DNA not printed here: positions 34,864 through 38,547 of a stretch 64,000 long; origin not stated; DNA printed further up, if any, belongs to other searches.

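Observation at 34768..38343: Minimal class II lanthipeptide locus with lanA downstream of lanM and translationally coupled to it (ATGA)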

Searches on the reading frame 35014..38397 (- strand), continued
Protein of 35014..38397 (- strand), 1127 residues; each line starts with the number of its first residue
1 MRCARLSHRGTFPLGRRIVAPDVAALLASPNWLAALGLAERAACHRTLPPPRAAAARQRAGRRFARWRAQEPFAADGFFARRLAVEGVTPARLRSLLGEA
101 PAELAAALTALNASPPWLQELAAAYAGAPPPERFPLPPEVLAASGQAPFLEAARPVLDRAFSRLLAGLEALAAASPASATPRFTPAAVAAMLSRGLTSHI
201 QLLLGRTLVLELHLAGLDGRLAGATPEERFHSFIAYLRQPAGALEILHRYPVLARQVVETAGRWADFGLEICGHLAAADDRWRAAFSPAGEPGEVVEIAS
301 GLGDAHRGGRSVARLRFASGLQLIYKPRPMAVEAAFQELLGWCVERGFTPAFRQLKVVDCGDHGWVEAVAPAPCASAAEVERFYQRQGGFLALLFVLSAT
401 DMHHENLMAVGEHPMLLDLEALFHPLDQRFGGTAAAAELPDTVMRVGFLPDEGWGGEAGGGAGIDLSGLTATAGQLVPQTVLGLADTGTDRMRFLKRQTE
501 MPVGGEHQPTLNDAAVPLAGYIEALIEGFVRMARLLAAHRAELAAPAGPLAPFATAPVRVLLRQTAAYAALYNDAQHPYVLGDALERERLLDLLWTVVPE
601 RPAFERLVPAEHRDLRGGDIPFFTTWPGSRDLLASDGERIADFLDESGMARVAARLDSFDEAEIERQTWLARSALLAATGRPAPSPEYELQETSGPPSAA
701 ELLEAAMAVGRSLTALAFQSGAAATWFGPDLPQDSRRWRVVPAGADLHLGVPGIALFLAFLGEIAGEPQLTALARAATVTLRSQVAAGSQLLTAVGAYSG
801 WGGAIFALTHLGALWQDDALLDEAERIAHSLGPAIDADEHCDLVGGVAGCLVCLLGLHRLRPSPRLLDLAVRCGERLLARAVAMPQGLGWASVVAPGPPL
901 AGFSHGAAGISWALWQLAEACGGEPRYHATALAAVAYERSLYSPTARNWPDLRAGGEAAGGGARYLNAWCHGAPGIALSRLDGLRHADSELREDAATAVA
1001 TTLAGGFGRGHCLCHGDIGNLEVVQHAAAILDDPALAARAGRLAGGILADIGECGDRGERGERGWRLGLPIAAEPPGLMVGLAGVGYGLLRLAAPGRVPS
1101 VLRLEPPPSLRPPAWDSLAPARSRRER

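Call 74: find_homologous_proteins(query=window:35014-38343:-, max_evalue=1e-50)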
Query window:35014-38343:- (1109 aa): 238 proteins with E <= 1e-50 among 8000 candidates; the best 120 are listed.
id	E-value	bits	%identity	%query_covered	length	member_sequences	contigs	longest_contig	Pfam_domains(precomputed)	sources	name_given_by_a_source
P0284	0.0e+0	2451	100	100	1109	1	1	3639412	PF13575.13,PF05147.20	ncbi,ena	-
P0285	0.0e+0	1665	76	94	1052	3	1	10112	PF13575.13,PF05147.20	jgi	-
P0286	0.0e+0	1267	58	97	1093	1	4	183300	PF13575.13,PF05147.20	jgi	jgi:type 2 lantibiotic biosynthesis protein LanM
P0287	0.0e+0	1236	57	98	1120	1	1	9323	PF13575.13,PF05147.20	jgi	jgi:type 2 lantibiotic biosynthesis protein LanM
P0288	0.0e+0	1226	58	98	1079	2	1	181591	PF13575.13,PF05147.20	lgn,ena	-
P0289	0.0e+0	1221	57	98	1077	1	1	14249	PF13575.13,PF05147.20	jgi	-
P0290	0.0e+0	1220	57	98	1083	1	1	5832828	PF13575.13,PF05147.20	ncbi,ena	-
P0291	0.0e+0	1210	58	97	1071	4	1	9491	PF13575.13,PF05147.20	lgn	-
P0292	0.0e+0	1208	57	98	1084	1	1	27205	PF13575.13,PF05147.20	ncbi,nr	ncbi:MAG TPA: type 2 lanthipeptide synthetase LanM family protein [Thermoanaerobaculia bacterium]|nr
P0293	0.0e+0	1201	57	97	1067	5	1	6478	PF13575.13,PF05147.20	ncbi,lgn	-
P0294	0.0e+0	1198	57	97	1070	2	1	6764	PF13575.13,PF05147.20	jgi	jgi:type 2 lantibiotic biosynthesis protein LanM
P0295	0.0e+0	1190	58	97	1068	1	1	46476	PF13575.13,PF05147.20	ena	-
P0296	0.0e+0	1186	57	97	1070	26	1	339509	PF13575.13,PF05147.20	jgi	-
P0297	0.0e+0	1185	56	97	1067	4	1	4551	PF13575.13,PF05147.20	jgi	jgi:type 2 lantibiotic biosynthesis protein LanM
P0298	0.0e+0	1185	57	97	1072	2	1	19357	PF13575.13,PF05147.20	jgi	jgi:type 2 lantibiotic biosynthesis protein LanM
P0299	0.0e+0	1184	55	97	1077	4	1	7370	PF13575.13,PF05147.20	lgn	-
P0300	0.0e+0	1184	56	97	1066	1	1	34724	PF13575.13,PF05147.20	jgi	-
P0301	0.0e+0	1183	57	97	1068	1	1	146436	PF13575.13,PF05147.20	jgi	jgi:type 2 lantibiotic biosynthesis protein LanM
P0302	0.0e+0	1178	56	97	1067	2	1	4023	PF13575.13,PF05147.20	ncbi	-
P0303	0.0e+0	1172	56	94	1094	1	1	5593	PF13575.13,PF05147.20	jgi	jgi:type 2 lantibiotic biosynthesis protein LanM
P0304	0.0e+0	1170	55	98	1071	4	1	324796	PF13575.13,PF05147.20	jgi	jgi:type 2 lantibiotic biosynthesis protein LanM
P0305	0.0e+0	1163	56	98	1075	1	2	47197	PF13575.13,PF05147.20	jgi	jgi:type 2 lantibiotic biosynthesis protein LanM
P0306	0.0e+0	1160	55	97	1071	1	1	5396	PF13575.13,PF05147.20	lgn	-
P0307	0.0e+0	1154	55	98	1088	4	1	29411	PF13575.13,PF05147.20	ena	-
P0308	0.0e+0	1154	55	97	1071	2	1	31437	PF13575.13,PF05147.20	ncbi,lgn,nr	ncbi:MAG TPA: type 2 lanthipeptide synthetase LanM family protein [Thermoanaerobaculia bacterium]|nr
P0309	0.0e+0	1151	56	98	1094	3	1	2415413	PF13575.13,PF05147.20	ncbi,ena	-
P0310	0.0e+0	1150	55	97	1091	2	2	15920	PF13575.13,PF05147.20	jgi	jgi:type 2 lantibiotic biosynthesis protein LanM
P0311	0.0e+0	1149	55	96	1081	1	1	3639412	PF13575.13,PF05147.20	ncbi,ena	-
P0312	0.0e+0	1129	54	94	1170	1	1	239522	PF13575.13,PF05147.20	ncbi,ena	-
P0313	0.0e+0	1109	52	98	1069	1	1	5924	PF13575.13,PF05147.20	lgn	-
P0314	0.0e+0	1100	56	92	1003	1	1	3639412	PF13575.13,PF05147.20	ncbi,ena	-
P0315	0.0e+0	1077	51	98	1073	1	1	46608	PF13575.13,PF05147.20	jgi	jgi:type 2 lantibiotic biosynthesis protein LanM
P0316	0.0e+0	1071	51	98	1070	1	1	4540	PF13575.13,PF05147.20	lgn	-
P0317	0.0e+0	1051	51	98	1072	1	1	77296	PF13575.13,PF05147.20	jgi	jgi:type 2 lantibiotic biosynthesis protein LanM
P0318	0.0e+0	1048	51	97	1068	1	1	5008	PF13575.13,PF05147.20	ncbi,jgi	jgi:type 2 lantibiotic biosynthesis protein LanM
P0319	0.0e+0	1045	51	98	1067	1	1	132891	PF13575.13,PF05147.20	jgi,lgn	jgi:type 2 lantibiotic biosynthesis protein LanM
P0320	0.0e+0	1042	50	97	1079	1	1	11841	PF13575.13,PF05147.20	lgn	-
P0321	0.0e+0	1041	50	98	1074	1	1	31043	PF13575.13,PF05147.20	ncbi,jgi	jgi:type 2 lantibiotic biosynthesis protein LanM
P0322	0.0e+0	1037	50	98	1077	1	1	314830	PF13575.13,PF05147.20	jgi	jgi:type 2 lantibiotic biosynthesis protein LanM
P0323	0.0e+0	1032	50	99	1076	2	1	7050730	PF13575.13,PF05147.20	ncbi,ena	-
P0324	0.0e+0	1030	58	78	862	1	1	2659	PF13575.13,PF05147.20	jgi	jgi:type 2 lantibiotic biosynthesis protein LanM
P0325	0.0e+0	1025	50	97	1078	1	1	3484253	PF13575.13,PF05147.20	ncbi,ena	-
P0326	0.0e+0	1024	50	97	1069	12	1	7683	PF13575.13,PF05147.20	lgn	-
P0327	0.0e+0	1015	51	98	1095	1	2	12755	PF13575.13,PF05147.20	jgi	jgi:type 2 lantibiotic biosynthesis protein LanM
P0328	5.1e-295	1000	49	98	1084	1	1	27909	PF13575.13,PF05147.20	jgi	jgi:type 2 lantibiotic biosynthesis protein LanM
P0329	2.5e-291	988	50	95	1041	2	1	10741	PF13575.13,PF05147.20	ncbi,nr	ncbi:MAG TPA: type 2 lanthipeptide synthetase LanM family protein, partial [Thermoanaerobaculia bact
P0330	1.8e-288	978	54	44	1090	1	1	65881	PF13575.13,PF05147.20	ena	-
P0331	1.6e-286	972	58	76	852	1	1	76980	PF13575.13,PF05147.20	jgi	jgi:type 2 lantibiotic biosynthesis protein LanM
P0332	1.6e-281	955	48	97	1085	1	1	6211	PF13575.13,PF05147.20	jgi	jgi:type 2 lantibiotic biosynthesis protein LanM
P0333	2.9e-277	941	47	98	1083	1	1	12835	PF13575.13,PF05147.20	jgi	jgi:type 2 lantibiotic biosynthesis protein LanM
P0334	2.4e-274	932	48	96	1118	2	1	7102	PF13575.13,PF05147.20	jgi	jgi:type 2 lantibiotic biosynthesis protein LanM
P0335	1.8e-267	909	45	97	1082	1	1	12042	PF13575.13,PF05147.20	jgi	jgi:type 2 lantibiotic biosynthesis protein LanM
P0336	1.2e-266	906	45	97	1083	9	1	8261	PF13575.13,PF05147.20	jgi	jgi:type 2 lantibiotic biosynthesis protein LanM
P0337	9.3e-266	903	43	97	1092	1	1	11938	PF13575.13,PF05147.20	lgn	-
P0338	1.4e-265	903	47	98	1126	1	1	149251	PF13575.13,PF05147.20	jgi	jgi:type 2 lantibiotic biosynthesis protein LanM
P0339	2.9e-265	901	45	97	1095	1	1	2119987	PF13575.13,PF05147.20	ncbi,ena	-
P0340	1.5e-263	896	43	97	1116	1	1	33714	PF13575.13,PF05147.20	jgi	jgi:type 2 lantibiotic biosynthesis protein LanM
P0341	2.5e-263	895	44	98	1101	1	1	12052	PF13575.13,PF05147.20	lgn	-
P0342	3.4e-262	891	45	97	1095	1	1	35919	PF13575.13,PF05147.20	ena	-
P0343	1.0e-261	890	44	97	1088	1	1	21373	PF13575.13,PF05147.20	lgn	-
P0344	2.8e-261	888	45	98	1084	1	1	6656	PF13575.13,PF05147.20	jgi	jgi:type 2 lantibiotic biosynthesis protein LanM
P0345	3.7e-260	885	46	98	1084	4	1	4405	PF13575.13,PF05147.20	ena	-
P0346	1.4e-259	883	46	97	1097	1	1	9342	PF13575.13,PF05147.20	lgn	-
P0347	5.7e-257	874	45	98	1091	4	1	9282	PF13575.13,PF05147.20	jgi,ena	-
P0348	2.9e-254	865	42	99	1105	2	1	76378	PF13575.13,PF05147.20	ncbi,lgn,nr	ncbi:LanM family lanthionine synthetase [Nostoc sp. RF31YmG]|nr:LanM family lanthionine synthetase [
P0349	4.7e-252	858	46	98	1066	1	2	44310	PF13575.13,PF05147.20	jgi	jgi:type 2 lantibiotic biosynthesis protein LanM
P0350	5.0e-248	844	47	93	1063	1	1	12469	PF13575.13,PF05147.20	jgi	jgi:type 2 lantibiotic biosynthesis protein LanM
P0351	2.6e-247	842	47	95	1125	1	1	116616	PF13575.13,PF05147.20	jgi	jgi:type 2 lantibiotic biosynthesis protein LanM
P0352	1.6e-245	836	45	97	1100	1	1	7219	PF13575.13,PF05147.20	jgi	jgi:type 2 lantibiotic biosynthesis protein LanM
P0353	5.0e-245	834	46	98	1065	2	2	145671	PF13575.13,PF05147.20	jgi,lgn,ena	-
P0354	2.1e-244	832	46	98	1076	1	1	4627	PF13575.13,PF05147.20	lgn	-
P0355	6.5e-243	827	45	98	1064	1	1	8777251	PF13575.13,PF05147.20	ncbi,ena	-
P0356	1.2e-242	827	43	98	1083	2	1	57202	PF13575.13,PF05147.20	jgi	jgi:type 2 lantibiotic biosynthesis protein LanM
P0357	1.9e-242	826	45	97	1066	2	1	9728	PF13575.13,PF05147.20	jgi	jgi:type 2 lantibiotic biosynthesis protein LanM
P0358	1.8e-241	823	45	97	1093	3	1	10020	PF13575.13,PF05147.20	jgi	jgi:type 2 lantibiotic biosynthesis protein LanM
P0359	6.9e-241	821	45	98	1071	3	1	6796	PF13575.13,PF05147.20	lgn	-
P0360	8.7e-241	820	45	94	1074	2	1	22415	PF13575.13,PF05147.20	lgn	-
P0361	3.7e-240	818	42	98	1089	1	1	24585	PF13575.13,PF05147.20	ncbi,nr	ncbi:MAG TPA: type 2 lanthipeptide synthetase LanM family protein [Chloroflexia bacterium]|nr:type 2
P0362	2.9e-239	815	40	97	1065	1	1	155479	PF13575.13,PF05147.20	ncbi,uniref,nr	ncbi:type 2 lanthipeptide synthetase LanM family protein [Cronbergia sp. UHCC 0137]|uniref:type 2 la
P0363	5.3e-239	814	44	98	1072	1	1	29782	PF13575.13,PF05147.20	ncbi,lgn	ncbi:MAG: type 2 lanthipeptide synthetase LanM family protein [Thermoanaerobaculia bacterium]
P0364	6.0e-239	814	44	97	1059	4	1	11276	PF13575.13,PF05147.20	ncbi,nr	ncbi:MAG TPA: type 2 lanthipeptide synthetase LanM family protein, partial [Anaeromyxobacteraceae ba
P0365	1.0e-238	814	42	97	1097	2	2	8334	PF13575.13,PF05147.20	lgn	-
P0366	2.0e-238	813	46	98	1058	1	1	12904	PF13575.13,PF05147.20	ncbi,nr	ncbi:MAG TPA: type 2 lanthipeptide synthetase LanM family protein [Thermoanaerobaculia bacterium]|nr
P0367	9.9e-238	810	42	98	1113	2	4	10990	PF13575.13,PF05147.20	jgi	jgi:type 2 lantibiotic biosynthesis protein LanM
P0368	1.9e-237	809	46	98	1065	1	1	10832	PF13575.13,PF05147.20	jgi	jgi:class II lanthipeptide synthase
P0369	3.9e-237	808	46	95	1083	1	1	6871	PF13575.13,PF05147.20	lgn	-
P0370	5.2e-237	808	43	97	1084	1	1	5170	PF13575.13,PF05147.20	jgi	jgi:type 2 lantibiotic biosynthesis protein LanM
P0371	8.9e-237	807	43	95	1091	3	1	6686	PF13575.13,PF05147.20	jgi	jgi:type 2 lantibiotic biosynthesis protein LanM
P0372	9.2e-237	807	44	97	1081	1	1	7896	PF13575.13,PF05147.20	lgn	-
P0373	1.1e-236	807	44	98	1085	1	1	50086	PF13575.13,PF05147.20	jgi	jgi:type 2 lantibiotic biosynthesis protein LanM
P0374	1.7e-236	806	41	97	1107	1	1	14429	PF13575.13,PF05147.20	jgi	jgi:type 2 lantibiotic biosynthesis protein LanM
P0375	5.0e-236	805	45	97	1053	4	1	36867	PF13575.13,PF05147.20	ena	-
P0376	6.6e-236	804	44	98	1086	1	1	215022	PF13575.13,PF05147.20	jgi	jgi:type 2 lantibiotic biosynthesis protein LanM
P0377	3.9e-235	802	45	94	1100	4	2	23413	PF13575.13,PF05147.20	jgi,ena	-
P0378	3.9e-235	802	44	98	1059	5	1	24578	PF13575.13,PF05147.20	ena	-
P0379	4.2e-234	798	48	13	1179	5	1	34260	PF13575.13,PF05147.20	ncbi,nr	ncbi:MAG TPA: type 2 lanthipeptide synthetase LanM family protein [Thermoanaerobaculia bacterium]|nr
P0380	5.0e-234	798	43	96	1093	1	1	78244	PF13575.13,PF05147.20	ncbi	-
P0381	7.8e-234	797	44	98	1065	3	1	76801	PF13575.13,PF05147.20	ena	-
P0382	8.2e-234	797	44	97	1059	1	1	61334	PF13575.13,PF05147.20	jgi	jgi:type 2 lantibiotic biosynthesis protein LanM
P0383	1.3e-233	797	43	95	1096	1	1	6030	PF13575.13,PF05147.20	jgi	-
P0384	4.1e-232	792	44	98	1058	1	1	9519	PF13575.13,PF05147.20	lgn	-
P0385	8.1e-232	791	48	13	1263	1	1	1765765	PF13575.13,PF05147.20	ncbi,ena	-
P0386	2.7e-231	789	44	98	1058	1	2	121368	PF13575.13,PF05147.20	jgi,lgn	jgi:type 2 lantibiotic biosynthesis protein LanM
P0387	7.2e-231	788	45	98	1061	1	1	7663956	PF13575.13,PF05147.20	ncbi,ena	-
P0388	1.9e-230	786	44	97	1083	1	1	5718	PF13575.13,PF05147.20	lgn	-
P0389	2.0e-230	786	44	98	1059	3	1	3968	PF13575.13,PF05147.20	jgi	jgi:type 2 lantibiotic biosynthesis protein LanM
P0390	3.2e-230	785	45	97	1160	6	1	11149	PF13575.13,PF05147.20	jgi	-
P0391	5.2e-230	785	48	83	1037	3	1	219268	PF13575.13,PF05147.20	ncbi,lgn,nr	ncbi:MAG TPA: type 2 lanthipeptide synthetase LanM family protein [Thermoanaerobaculia bacterium]|nr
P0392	1.5e-229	783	43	97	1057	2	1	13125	PF13575.13,PF05147.20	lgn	-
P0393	6.4e-228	778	44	97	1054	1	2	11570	PF13575.13,PF05147.20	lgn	-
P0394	7.6e-227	774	44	98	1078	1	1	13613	PF13575.13,PF05147.20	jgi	jgi:type 2 lantibiotic biosynthesis protein LanM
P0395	9.5e-227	774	44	95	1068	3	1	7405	PF13575.13,PF05147.20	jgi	jgi:type 2 lantibiotic biosynthesis protein LanM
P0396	1.2e-226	774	43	98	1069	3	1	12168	PF13575.13,PF05147.20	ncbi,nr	ncbi:MAG TPA: type 2 lanthipeptide synthetase LanM family protein [Thermoanaerobaculia bacterium]|nr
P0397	1.2e-226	774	46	85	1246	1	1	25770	PF13575.13,PF05147.20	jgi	jgi:type 2 lantibiotic biosynthesis protein LanM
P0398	1.8e-226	773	41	97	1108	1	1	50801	PF13575.13,PF05147.20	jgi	jgi:type 2 lantibiotic biosynthesis protein LanM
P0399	3.9e-226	772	41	97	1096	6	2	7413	PF13575.13,PF05147.20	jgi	jgi:type 2 lantibiotic biosynthesis protein LanM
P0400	1.4e-225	770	44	98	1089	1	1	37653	PF13575.13,PF05147.20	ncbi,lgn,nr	ncbi:MAG TPA: type 2 lanthipeptide synthetase LanM family protein [Thermoanaerobaculia bacterium]|nr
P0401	2.7e-225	769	43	98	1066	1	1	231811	PF13575.13,PF05147.20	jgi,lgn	jgi:type 2 lantibiotic biosynthesis protein LanM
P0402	4.1e-225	769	43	98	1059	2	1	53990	PF13575.13,PF05147.20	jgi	jgi:type 2 lantibiotic biosynthesis protein LanM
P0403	3.3e-224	766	43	98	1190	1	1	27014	PF13575.13,PF05147.20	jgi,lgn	jgi:type 2 lantibiotic biosynthesis protein LanM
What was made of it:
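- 35014..38343 (-): lanM, class II lanthipeptide synthetase (1109 aa from GTG 38343; the ORF stays open up to an ATG at 38397). The last ~17 codons are a lineage-specific extension that reads through the hairpin and the lanA ribosome-binding site. Identical 1109-aa protein P0284 (call 74).
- On Prochlorosin-type system: At least three LanM paralogues sit on the contig (call 74).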

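Call 75: find_encoding_contigs(protein=P0311, flank=10000, max_places=2)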
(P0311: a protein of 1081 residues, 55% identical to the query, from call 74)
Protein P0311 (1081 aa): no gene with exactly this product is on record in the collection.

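Call 76: find_encoding_contigs(protein=P0314, flank=10000, max_places=2)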
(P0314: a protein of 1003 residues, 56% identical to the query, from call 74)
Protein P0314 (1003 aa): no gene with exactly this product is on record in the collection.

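Call 77: find_encoding_contigs(protein=P0284, flank=1000, max_places=2)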
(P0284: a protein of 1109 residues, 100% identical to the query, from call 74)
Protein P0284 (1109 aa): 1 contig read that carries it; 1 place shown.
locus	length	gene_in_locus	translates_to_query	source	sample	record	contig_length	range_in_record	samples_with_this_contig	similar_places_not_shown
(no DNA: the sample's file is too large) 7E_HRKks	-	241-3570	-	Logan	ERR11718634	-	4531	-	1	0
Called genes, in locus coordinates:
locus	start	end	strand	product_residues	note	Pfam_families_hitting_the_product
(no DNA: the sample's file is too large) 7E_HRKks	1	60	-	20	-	?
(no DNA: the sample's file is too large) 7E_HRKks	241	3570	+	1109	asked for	PF13575:DUF4135, PF05147:LANC_like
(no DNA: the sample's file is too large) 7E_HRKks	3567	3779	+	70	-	-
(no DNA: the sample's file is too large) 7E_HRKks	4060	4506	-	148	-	PF06172:Cupin_5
